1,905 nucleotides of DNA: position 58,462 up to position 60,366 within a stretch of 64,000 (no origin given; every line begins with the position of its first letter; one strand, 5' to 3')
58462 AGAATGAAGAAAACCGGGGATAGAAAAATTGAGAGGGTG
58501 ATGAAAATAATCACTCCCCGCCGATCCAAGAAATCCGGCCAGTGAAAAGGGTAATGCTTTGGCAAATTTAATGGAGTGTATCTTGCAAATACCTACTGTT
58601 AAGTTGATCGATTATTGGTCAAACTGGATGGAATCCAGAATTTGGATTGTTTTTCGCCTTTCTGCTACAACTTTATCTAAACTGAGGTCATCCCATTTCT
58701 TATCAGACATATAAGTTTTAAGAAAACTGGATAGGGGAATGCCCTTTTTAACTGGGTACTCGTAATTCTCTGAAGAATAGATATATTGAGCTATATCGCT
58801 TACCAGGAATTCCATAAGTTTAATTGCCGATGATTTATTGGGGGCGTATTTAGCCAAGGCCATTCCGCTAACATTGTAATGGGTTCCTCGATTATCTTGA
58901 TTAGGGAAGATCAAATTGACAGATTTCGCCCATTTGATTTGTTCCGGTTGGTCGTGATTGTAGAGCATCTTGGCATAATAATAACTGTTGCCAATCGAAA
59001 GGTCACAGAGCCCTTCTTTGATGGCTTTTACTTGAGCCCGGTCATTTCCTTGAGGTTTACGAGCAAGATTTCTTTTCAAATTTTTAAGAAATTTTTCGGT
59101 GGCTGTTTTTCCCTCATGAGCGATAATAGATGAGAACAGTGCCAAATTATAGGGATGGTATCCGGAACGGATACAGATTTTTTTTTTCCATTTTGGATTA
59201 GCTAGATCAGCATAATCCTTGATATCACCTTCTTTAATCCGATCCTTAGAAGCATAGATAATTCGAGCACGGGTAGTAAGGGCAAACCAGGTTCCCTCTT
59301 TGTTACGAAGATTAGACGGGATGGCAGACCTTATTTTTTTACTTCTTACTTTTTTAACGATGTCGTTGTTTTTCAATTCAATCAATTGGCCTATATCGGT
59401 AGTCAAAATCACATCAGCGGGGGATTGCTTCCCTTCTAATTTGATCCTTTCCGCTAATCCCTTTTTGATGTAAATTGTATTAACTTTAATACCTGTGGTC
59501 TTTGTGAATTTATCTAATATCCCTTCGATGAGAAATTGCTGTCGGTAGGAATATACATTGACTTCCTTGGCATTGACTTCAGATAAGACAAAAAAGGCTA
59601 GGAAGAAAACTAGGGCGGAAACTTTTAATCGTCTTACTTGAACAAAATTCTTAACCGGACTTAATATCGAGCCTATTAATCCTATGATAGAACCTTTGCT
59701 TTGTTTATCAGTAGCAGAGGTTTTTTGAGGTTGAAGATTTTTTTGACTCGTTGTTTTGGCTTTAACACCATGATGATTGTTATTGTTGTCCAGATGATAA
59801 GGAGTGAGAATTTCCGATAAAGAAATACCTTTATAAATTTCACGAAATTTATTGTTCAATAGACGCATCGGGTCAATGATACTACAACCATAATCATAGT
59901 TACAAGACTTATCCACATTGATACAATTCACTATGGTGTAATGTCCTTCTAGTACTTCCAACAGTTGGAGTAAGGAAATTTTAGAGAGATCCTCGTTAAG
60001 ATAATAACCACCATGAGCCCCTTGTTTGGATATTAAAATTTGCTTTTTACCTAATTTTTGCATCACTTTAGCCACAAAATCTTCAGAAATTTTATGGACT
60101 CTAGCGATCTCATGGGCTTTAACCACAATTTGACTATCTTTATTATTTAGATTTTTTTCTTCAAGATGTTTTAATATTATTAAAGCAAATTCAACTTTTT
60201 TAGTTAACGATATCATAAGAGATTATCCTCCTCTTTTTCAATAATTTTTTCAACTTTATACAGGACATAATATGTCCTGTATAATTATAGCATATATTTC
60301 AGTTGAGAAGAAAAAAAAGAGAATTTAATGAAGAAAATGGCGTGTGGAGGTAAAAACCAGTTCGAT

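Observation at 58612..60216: Rrf2/IscR-type DNA-binding domain fused through a hydrophobic helix to an FbpA-like Fe3+ periplasmic binding domain, at the head of an Fe3+ ABC operon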

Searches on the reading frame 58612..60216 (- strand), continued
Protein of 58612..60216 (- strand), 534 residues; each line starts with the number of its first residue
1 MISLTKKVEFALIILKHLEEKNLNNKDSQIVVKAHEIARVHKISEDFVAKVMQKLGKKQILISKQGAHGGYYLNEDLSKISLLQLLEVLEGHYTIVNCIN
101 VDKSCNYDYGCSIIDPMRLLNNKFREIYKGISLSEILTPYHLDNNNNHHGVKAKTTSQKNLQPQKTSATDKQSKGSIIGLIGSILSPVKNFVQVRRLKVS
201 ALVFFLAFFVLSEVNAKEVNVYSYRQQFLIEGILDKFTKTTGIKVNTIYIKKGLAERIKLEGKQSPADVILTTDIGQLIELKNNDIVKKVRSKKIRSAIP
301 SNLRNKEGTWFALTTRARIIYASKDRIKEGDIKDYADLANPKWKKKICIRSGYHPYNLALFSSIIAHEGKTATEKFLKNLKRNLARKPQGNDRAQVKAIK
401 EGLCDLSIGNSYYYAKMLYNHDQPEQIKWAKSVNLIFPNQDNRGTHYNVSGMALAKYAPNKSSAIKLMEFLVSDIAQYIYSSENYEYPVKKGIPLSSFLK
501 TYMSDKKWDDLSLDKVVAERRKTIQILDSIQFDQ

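Call 48: find_encoding_contigs(protein=P0008, flank=5000, max_places=3)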
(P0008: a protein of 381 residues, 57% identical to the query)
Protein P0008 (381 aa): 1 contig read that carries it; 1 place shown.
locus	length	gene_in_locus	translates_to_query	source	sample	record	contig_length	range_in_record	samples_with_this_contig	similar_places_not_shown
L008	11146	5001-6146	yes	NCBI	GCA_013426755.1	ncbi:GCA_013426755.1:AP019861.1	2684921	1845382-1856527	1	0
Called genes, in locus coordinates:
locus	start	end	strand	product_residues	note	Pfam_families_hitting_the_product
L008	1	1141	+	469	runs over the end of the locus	PF01458:SUFBD_core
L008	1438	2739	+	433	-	PF00266:Aminotran_5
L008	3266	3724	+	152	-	PF01592:NifU_N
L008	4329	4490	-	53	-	-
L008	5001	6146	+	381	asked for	PF01547:SBP_bac_1, PF13531:SBP_bac_11, PF13416:SBP_bac_8, PF13343:SBP_bac_6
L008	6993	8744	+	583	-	PF00528:BPD_transp_1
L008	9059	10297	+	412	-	PF00005:ABC_tran, PF08402:TOBE_2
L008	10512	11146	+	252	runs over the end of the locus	PF01925:TauE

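Call 59: search_protein_representatives(protein=P0001)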
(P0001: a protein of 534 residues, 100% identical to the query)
Query: 534 residues. Proteins with E-value up to 0.001 (for the whole library): 7110; up to 1e-10: 2336; up to 1e-30: 540. The best 150 are listed.
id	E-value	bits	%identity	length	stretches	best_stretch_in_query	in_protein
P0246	3.0e-95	336.6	53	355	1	215-533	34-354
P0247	6.2e-93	329.0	49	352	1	212-533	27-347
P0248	3.9e-92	326.4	50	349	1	200-533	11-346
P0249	9.2e-90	318.6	49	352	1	213-533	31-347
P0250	4.0e-88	313.1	44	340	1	210-533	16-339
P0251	5.9e-87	309.3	45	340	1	200-533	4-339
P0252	6.6e-87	309.1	47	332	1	203-533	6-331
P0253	5.2e-86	306.2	50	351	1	207-495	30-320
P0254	9.9e-86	305.3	46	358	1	208-534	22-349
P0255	1.0e-85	305.2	48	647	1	210-506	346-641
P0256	1.8e-85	304.4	44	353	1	201-533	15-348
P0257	3.5e-83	296.8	46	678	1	200-502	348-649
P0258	1.8e-82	294.5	44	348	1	200-533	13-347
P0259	6.4e-82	292.7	49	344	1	218-517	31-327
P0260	4.0e-81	290.0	45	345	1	203-533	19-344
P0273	9.1e-74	265.8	41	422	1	214-533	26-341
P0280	4.6e-70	253.6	42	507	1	217-529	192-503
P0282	3.7e-69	250.6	42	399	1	216-534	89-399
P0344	1.2e-57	212.6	38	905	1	213-501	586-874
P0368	6.1e-55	203.7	34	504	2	216-433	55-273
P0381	1.2e-53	199.5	38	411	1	216-498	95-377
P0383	1.9e-53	198.8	43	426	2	309-495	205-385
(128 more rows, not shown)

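Call 60: search_protein_families(library=pfam, proteins=[P0255, P0257, P0280, P0344, P0368, P0383, P0282, P0381, P0273], max_evalue=0.001)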
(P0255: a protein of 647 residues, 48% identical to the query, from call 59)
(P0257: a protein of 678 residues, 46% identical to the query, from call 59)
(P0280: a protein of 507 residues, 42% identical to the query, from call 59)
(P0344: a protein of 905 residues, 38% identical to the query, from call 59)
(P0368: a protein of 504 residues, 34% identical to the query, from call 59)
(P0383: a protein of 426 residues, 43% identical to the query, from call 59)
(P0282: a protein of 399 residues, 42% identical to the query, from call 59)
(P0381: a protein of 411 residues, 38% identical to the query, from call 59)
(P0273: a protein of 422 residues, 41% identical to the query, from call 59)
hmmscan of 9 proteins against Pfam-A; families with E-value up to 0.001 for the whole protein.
P0255 (647 aa): 5 families
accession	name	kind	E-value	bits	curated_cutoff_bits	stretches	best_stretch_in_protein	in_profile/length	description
PF04116.19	FA_hydroxylase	-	4.1e-21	76.2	31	1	123-270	3-132/132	Fatty acid hydroxylase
PF13343.11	SBP_bac_6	-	5e-13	49.5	24.6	1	401-629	2-225/245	Bacterial extracellular solute-binding protein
PF01547.30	SBP_bac_1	-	2.7e-10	41.2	26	1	364-612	9-306/307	Bacterial extracellular solute-binding protein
PF13416.11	SBP_bac_8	-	8.5e-08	32.8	27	1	371-640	4-277/279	Bacterial extracellular solute-binding protein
PF13531.11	SBP_bac_11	-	3.8e-06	27.3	25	1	366-614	13-220/227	Bacterial extracellular solute-binding protein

P0257 (678 aa): 5 families
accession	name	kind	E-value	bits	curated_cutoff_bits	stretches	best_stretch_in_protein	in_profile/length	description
PF04116.19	FA_hydroxylase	-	1.7e-23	84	31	1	128-276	2-132/132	Fatty acid hydroxylase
PF01547.30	SBP_bac_1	-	1.2e-15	58.7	26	1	375-624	6-306/307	Bacterial extracellular solute-binding protein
PF13343.11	SBP_bac_6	-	7.2e-15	55.5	24.6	1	414-640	3-224/245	Bacterial extracellular solute-binding protein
PF13416.11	SBP_bac_8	-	6.8e-14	52.8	27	1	383-653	4-278/279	Bacterial extracellular solute-binding protein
PF13531.11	SBP_bac_11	-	2.3e-10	41.1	25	1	378-624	13-218/227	Bacterial extracellular solute-binding protein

P0280 (507 aa): 4 families
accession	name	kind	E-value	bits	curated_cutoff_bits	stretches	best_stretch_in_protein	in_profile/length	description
PF13416.11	SBP_bac_8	-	7.7e-22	78.8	27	1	208-480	2-277/279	Bacterial extracellular solute-binding protein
PF01547.30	SBP_bac_1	-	8.3e-18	65.8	26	1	205-453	11-307/307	Bacterial extracellular solute-binding protein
PF13343.11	SBP_bac_6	-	7.2e-17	62.1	24.6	1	241-466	2-221/245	Bacterial extracellular solute-binding protein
PF13531.11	SBP_bac_11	-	4.7e-15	56.4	25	1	202-456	10-222/227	Bacterial extracellular solute-binding protein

P0344 (905 aa): 5 families
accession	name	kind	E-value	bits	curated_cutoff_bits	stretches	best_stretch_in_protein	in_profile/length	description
PF00528.27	BPD_transp_1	-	2.4e-17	63.7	26.4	2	64-249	1-171/184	Binding-protein-dependent transport system inner membrane component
PF13343.11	SBP_bac_6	-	1.7e-15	57.6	24.6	1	639-872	2-225/245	Bacterial extracellular solute-binding protein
PF13416.11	SBP_bac_8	-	3.9e-14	53.5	27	1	605-878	1-277/279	Bacterial extracellular solute-binding protein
PF13531.11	SBP_bac_11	-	6.2e-13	49.5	25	1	604-855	14-223/227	Bacterial extracellular solute-binding protein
PF01547.30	SBP_bac_1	-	4.8e-11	43.6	26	1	602-851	9-307/307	Bacterial extracellular solute-binding protein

P0368 (504 aa): 7 families
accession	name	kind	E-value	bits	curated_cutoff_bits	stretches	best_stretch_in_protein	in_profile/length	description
PF13343.11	SBP_bac_6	-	8.8e-27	94.6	24.6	2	285-465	48-224/245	Bacterial extracellular solute-binding protein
PF13531.11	SBP_bac_11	-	2.8e-18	67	25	2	68-271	13-181/227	Bacterial extracellular solute-binding protein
PF01547.30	SBP_bac_1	-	5.1e-16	60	26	2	67-276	9-272/307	Bacterial extracellular solute-binding protein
PF13416.11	SBP_bac_8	-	6.1e-15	56.2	27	2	71-289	2-231/279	Bacterial extracellular solute-binding protein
PF12974.12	Phosphonate-bd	-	1.5e-06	28.2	27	0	224-269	138-185/242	ABC transporter, phosphonate, periplasmic substrate-binding protein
PF08352.17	oligo_HPY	-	0.00063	20.5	27.1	0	192-216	13-37/65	Oligopeptide/dipeptide transporter, C-terminal region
PF09179.16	TilS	-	0.00076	20.1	21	0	253-270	38-55/67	TilS substrate binding domain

P0383 (426 aa): 4 families
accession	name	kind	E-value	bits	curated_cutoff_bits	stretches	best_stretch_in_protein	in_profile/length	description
PF13531.11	SBP_bac_11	-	2.7e-14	53.9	25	2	194-373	61-224/227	Bacterial extracellular solute-binding protein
PF13416.11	SBP_bac_8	-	1.6e-09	38.4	27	1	47-390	3-272/279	Bacterial extracellular solute-binding protein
PF01547.30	SBP_bac_1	-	9.3e-06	26.3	26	0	289-367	222-306/307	Bacterial extracellular solute-binding protein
PF13343.11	SBP_bac_6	-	0.00029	20.8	24.6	1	262-383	118-224/245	Bacterial extracellular solute-binding protein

P0282 (399 aa): 4 families
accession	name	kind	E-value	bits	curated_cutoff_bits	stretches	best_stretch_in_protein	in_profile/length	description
PF13416.11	SBP_bac_8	-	9.7e-18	65.4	27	1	108-366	4-272/279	Bacterial extracellular solute-binding protein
PF13531.11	SBP_bac_11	-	3.4e-16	60.1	25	1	102-347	12-222/227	Bacterial extracellular solute-binding protein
PF13343.11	SBP_bac_6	-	1e-15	58.4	24.6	1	139-362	3-226/245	Bacterial extracellular solute-binding protein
PF01547.30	SBP_bac_1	-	2.6e-12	47.8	26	1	104-344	12-307/307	Bacterial extracellular solute-binding protein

P0381 (411 aa): 4 families
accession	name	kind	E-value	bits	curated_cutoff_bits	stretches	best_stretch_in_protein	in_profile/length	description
PF13416.11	SBP_bac_8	-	2.4e-20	73.9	27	1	113-380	3-273/279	Bacterial extracellular solute-binding protein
PF13343.11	SBP_bac_6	-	4.6e-17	62.8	24.6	1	146-373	3-224/245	Bacterial extracellular solute-binding protein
PF13531.11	SBP_bac_11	-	9.9e-15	55.3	25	1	113-360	17-222/227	Bacterial extracellular solute-binding protein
PF01547.30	SBP_bac_1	-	2.4e-14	54.5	26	1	111-356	13-306/307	Bacterial extracellular solute-binding protein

P0273 (422 aa): 4 families
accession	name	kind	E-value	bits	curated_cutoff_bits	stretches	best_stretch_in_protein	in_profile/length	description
PF13531.11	SBP_bac_11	-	7.1e-14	52.6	25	1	41-289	12-221/227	Bacterial extracellular solute-binding protein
PF13343.11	SBP_bac_6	-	2.3e-13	50.6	24.6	1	78-300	3-221/245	Bacterial extracellular solute-binding protein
PF01547.30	SBP_bac_1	-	5.2e-13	50.1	26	1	201-287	217-307/307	Bacterial extracellular solute-binding protein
PF13416.11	SBP_bac_8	-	3.8e-10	40.5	27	1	181-298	156-261/279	Bacterial extracellular solute-binding protein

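Call 61: predict_structure(alignment_id=A3)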
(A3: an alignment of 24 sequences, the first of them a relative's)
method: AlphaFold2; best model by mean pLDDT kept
length: 534 residues; sequences in the alignment: 24
mean_pLDDT: 76.9   pTM: 0.62
mean pLDDT of the five models: 76.9, 74.5, 74.0, 73.8, 73.3
residues with pLDDT >= 90: 299; 70-90: 30; 50-70: 108; < 50: 97
segments of 3 or more residues with pLDDT < 50: 23-26, 56-74, 99-110, 136-186, 210-213
pLDDT, mean of each block of 10 residues (from residue 1): 60 63 51 68 71 47 38 53 58 52 44 66 69 50 27 27 29 30 41 54 56 70 95 96 97 94 98 96 97 97 96 95 97 97 96 95 97 98 83 94 95 92 96 96 94 98 98 97 94 93 88 94 98 91
secondary structure, 60 per line:
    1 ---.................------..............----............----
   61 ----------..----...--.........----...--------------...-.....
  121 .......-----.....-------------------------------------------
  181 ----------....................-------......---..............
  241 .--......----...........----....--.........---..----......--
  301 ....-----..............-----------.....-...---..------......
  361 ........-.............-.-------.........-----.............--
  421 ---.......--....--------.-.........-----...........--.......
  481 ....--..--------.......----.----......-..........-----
elements in order: H4-20 H27-40 H45-56 H82-90 E95-97 E112-114 H116-127 H133-137 H191-210 E218-223 H227-241 E244-249 H254-264 E269-272 H275-283 H293-298 E310-323 H335-339 H355-368 H370-382 H392-400 E406-410 H411-418 H424-430 E433-436 E447-455 H461-471 H474-484 H497-503 H513-518 H520-529

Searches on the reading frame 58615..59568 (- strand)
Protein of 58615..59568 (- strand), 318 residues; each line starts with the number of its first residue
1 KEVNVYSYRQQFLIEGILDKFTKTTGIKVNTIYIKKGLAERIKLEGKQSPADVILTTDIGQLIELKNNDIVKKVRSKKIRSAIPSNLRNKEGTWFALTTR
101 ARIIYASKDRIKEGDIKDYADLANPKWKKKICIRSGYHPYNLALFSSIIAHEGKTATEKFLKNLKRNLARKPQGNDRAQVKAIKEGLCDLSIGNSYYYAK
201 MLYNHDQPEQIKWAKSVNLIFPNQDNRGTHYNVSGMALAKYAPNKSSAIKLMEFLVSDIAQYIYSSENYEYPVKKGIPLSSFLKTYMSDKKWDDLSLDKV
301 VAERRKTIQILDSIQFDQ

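Call 32: search_solved_structures(query=window:58615-59568:-, max_evalue=0.00001, show_alignments=2)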
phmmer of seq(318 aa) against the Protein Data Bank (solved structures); distinct sequences matched with E-value up to 0.00001: 28.
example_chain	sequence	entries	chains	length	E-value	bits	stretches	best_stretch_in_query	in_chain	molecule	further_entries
1q35_A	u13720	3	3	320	1.2e-97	330.1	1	2-317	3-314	iron binding protein FbpA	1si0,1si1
1y9u_A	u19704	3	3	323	1.6e-90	306.8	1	2-317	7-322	putative iron binding protein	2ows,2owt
2pt1_A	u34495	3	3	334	5e-75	255.9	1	2-301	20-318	Iron transport protein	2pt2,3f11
6g7n_A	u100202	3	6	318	7.2e-74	252.1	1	3-291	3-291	Extracellular solute-binding protein, family 1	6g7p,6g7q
1y4t_A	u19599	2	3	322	5.4e-66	226.2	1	2-316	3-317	putative iron-uptake ABC transport system periplasmic iron-binding protein | Putative iron-uptake ABC transport system,periplasmic iron-binding protein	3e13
2voz_A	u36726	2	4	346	1.9e-64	221.2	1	3-297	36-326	PERIPLASMIC IRON-BINDING PROTEIN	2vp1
7li0_A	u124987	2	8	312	8.1e-61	209.3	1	2-275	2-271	Fe(3+) ABC transporter substrate-binding protein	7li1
8c4y_AAA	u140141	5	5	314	7e-49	170.1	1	1-311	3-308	Putative iron ABC transporter, substrate binding protein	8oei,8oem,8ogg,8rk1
7w3w_A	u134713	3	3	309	1.5e-25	93.5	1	2-279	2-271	Iron-utilization periplasmic protein | Ferric iron ABC transporter iron-binding protein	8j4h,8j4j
1d9y_A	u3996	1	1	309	2.1e-22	83.2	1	3-277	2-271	PROTEIN (PERIPLASMIC IRON-BINDING PROTEIN)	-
1o7t_A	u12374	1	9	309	2.3e-22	83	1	3-277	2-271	IRON BINDING PROTEIN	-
1r1n_A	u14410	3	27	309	2.3e-22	83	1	3-277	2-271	Ferric-iron Binding Protein | periplasmic iron-binding protein | FbpA protein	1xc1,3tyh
6iwf_A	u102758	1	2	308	1.5e-20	77.1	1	17-286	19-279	Ferric iron-binding protein HitA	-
6ivy_A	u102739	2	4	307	1.5e-20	77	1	17-286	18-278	Periplasmic Ferric iron-binding Protein HitA | Ferric iron-binding periplasmic protein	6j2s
1nnf_A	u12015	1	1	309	1.6e-19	73.7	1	3-279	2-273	Iron-utilization periplasmic protein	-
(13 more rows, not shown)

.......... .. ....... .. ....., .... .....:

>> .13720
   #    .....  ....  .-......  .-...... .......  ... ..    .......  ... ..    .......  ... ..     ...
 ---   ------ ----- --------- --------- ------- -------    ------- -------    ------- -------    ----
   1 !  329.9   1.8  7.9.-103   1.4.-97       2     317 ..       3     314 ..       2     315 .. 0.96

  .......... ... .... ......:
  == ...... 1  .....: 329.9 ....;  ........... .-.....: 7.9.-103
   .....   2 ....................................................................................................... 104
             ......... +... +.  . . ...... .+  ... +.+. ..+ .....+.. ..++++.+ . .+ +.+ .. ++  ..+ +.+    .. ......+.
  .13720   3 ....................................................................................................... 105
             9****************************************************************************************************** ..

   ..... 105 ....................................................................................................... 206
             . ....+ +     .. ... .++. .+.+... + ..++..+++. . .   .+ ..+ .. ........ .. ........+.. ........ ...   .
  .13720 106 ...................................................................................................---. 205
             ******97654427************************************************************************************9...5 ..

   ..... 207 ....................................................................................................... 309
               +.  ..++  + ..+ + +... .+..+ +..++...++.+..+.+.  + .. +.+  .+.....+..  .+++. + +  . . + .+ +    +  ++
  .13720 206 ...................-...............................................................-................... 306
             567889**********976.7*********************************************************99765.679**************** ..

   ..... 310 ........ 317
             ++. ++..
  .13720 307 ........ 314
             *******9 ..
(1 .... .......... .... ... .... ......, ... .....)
